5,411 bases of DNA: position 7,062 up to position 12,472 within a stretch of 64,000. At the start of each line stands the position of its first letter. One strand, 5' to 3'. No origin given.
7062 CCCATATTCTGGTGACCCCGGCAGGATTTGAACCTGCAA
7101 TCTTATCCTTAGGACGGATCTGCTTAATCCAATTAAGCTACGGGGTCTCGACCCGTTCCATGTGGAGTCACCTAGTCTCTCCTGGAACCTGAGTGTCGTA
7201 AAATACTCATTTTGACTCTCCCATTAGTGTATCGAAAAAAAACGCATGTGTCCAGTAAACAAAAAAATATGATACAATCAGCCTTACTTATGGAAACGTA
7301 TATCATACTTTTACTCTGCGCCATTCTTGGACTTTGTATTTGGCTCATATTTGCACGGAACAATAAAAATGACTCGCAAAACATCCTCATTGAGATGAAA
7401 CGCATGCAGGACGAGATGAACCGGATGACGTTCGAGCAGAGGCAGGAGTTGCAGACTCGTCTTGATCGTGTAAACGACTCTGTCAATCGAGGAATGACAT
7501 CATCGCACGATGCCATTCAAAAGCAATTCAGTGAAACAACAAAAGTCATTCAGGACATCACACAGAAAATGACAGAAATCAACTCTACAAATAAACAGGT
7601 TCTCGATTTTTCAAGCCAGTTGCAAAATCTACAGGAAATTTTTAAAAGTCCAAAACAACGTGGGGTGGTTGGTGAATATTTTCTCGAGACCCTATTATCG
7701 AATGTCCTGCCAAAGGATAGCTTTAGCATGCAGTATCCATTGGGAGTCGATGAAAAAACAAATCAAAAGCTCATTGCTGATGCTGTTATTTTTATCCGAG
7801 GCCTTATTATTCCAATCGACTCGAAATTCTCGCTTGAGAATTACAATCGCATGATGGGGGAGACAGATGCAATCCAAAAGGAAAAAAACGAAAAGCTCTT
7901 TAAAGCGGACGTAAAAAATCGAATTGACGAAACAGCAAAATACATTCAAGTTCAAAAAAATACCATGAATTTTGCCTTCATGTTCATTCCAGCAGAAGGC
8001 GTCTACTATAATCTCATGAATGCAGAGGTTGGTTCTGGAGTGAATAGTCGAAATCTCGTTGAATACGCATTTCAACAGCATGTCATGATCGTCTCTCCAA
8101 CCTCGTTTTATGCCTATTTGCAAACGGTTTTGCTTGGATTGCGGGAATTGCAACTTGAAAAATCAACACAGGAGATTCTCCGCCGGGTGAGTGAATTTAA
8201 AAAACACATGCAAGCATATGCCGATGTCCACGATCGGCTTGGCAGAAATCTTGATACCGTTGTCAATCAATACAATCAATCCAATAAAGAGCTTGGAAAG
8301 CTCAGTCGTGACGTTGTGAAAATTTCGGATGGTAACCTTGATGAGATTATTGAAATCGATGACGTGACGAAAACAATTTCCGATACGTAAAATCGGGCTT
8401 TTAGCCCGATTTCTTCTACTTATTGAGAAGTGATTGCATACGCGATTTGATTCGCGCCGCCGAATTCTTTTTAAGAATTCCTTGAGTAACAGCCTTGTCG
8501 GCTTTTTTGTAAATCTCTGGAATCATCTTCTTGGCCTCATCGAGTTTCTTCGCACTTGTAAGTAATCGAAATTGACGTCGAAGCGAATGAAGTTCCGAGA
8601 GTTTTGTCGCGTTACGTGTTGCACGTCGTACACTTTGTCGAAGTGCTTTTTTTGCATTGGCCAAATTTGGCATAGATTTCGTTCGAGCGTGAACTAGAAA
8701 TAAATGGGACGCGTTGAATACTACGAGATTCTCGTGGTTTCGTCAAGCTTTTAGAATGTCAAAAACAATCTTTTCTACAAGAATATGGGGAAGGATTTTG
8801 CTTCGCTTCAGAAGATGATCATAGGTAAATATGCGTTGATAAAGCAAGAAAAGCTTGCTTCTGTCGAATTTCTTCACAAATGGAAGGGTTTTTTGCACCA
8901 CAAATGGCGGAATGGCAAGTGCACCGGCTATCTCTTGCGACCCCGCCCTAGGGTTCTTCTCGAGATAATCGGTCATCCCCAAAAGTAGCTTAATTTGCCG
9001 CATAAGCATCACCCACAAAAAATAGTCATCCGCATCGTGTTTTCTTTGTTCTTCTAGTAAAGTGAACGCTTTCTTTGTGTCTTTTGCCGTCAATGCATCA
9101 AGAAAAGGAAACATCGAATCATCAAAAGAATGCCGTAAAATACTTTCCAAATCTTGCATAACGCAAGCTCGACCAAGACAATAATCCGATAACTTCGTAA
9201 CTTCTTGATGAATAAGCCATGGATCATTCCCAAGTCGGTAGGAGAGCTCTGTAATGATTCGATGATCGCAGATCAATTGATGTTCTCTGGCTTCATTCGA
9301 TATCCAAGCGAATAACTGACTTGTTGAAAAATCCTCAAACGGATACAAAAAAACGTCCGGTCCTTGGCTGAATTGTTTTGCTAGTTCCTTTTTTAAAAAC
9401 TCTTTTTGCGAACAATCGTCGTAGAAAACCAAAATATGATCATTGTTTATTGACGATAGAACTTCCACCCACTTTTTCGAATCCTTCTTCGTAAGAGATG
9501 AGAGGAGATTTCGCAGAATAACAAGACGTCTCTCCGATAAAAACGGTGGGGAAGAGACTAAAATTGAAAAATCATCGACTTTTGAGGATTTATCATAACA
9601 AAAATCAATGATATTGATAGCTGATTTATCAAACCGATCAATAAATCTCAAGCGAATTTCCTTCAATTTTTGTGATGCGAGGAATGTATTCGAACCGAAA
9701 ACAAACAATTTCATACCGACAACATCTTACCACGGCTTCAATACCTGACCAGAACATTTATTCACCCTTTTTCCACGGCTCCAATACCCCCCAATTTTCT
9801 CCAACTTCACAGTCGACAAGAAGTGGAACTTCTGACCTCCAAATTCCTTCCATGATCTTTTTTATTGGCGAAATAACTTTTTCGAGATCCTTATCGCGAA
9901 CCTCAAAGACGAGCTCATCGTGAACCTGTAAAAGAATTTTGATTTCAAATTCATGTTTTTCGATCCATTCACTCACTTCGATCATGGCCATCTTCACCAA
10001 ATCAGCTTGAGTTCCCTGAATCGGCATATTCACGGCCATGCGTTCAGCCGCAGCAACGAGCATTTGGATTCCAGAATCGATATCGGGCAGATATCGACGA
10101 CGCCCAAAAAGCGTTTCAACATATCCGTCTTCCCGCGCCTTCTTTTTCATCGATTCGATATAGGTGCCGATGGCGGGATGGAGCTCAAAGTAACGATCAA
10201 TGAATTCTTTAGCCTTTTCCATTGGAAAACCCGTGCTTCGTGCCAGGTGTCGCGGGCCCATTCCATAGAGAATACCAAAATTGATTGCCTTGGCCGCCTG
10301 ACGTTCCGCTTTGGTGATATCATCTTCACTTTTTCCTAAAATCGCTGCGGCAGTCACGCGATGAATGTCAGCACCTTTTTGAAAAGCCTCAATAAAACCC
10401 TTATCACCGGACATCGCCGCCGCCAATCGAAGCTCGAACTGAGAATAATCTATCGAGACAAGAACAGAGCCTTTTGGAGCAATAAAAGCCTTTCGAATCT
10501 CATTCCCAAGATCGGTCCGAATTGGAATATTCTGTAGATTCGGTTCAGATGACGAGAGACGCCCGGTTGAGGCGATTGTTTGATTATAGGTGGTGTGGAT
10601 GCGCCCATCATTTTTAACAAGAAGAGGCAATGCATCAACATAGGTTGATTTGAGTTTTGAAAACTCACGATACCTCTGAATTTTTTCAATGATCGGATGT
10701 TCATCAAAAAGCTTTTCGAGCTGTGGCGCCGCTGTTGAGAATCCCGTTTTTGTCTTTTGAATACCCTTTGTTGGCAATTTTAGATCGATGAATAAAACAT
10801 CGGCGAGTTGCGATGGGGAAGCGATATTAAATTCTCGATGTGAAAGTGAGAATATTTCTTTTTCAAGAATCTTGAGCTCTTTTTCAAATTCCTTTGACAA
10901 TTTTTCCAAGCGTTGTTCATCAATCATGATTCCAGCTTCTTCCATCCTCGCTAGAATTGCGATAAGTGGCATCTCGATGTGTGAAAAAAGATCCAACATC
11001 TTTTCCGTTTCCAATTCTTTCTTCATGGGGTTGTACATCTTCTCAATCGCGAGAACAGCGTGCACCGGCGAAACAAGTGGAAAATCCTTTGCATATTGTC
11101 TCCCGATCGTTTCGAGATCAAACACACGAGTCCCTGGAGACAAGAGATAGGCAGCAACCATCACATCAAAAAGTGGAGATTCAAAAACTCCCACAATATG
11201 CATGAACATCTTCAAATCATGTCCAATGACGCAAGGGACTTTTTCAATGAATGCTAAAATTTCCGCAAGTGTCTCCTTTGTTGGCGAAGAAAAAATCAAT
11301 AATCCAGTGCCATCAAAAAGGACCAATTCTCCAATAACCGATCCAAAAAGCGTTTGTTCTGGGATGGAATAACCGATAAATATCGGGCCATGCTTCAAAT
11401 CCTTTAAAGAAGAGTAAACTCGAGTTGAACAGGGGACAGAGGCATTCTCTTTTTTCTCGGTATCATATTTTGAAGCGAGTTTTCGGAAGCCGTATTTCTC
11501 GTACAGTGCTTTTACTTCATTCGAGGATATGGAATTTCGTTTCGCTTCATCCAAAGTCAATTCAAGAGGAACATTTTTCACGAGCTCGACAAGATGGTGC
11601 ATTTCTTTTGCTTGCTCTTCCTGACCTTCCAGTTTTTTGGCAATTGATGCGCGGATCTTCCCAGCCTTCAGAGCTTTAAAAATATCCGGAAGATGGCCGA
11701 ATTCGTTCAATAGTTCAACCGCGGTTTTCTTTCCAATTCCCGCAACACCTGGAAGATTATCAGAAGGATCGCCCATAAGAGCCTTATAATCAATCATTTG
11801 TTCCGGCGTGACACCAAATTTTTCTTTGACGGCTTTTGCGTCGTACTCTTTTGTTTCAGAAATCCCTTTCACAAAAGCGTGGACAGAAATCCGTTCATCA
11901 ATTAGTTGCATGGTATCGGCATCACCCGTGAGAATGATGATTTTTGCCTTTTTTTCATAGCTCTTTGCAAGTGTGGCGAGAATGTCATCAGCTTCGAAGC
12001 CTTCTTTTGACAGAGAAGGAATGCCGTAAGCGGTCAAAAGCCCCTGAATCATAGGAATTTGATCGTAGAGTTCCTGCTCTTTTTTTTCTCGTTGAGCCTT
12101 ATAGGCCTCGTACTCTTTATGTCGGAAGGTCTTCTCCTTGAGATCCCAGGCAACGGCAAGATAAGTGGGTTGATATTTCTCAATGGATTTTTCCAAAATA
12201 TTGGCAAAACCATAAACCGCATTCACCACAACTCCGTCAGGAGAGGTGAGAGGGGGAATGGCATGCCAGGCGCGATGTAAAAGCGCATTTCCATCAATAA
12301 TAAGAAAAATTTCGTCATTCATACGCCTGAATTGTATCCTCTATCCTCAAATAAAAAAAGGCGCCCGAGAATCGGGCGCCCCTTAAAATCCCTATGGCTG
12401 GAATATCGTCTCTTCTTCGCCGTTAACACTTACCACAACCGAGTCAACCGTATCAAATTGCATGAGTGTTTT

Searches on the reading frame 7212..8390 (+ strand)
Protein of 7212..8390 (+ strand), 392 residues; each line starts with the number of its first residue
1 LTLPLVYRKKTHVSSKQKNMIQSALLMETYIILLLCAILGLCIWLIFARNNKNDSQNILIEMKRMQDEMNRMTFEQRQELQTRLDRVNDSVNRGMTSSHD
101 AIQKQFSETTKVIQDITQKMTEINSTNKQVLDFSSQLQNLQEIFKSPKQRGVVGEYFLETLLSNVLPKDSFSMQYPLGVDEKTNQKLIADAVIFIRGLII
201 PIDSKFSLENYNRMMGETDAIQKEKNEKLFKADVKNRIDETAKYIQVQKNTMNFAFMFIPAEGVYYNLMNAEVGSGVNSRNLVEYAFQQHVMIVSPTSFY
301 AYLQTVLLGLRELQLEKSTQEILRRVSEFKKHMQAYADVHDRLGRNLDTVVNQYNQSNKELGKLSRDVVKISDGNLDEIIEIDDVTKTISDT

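Call 10: search_protein_families(library=pfam, proteins=[window:7212-8390:+], max_evalue=0.01)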
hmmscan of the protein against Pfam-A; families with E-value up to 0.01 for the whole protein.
window:7212-8390:+ (392 aa): 4 families
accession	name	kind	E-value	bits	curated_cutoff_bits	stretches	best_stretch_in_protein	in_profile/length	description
PF02646.22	RmuC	-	2.7e-49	168.3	26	1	83-371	2-281/291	RmuC family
PF03148.19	Tektin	-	0.0021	17.4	34.3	1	44-138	202-296/383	Tektin family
PF20155.4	TMP_3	-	0.0032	17.7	41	0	61-140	9-79/192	Tape measure protein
PF06295.17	ZapG-like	-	0.0093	16.5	33.5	0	314-361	32-79/123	Z-ring associated protein G-like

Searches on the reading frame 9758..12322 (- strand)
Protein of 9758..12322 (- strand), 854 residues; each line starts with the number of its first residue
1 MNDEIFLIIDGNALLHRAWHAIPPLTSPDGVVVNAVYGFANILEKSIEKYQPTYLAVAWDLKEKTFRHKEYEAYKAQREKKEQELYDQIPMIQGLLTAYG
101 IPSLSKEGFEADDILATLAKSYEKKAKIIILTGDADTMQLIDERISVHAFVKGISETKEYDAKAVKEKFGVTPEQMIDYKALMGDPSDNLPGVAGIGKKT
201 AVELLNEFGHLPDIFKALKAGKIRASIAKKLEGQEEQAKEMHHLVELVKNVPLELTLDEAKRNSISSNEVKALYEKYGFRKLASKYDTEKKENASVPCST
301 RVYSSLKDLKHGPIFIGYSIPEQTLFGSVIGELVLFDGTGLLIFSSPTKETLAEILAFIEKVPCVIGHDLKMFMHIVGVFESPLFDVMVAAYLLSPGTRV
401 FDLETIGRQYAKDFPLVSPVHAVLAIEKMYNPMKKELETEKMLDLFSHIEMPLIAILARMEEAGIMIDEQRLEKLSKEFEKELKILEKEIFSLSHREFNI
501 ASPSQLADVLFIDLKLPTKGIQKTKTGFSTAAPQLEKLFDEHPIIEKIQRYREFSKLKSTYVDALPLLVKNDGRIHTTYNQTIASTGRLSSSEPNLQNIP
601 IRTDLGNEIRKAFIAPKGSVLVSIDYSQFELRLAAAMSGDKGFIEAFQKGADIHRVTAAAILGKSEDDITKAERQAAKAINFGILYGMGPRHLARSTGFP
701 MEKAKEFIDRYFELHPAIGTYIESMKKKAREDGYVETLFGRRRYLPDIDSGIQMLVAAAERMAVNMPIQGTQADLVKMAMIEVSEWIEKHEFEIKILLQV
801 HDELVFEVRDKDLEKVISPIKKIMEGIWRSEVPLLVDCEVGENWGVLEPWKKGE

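Call 61: search_protein_families(library=pfam, proteins=[window:9758-12322:-], max_evalue=0.001)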
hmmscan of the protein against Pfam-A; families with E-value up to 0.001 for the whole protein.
window:9758-12322:- (854 aa): 3 families
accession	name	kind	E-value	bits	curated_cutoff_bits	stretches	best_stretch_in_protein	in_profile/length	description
PF00476.26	DNA_pol_A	-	3.7e-149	497.2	34.3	1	470-845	2-380/381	DNA polymerase family A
PF02739.22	5_3_exonuc_N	-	2.5e-54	183.8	34.3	1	6-170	2-164/164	5'-3' exonuclease, N-terminal resolvase-like domain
PF01367.25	5_3_exonuc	-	2e-28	99.1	40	1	171-265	1-94/97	5'-3' exonuclease, C-terminal SAM fold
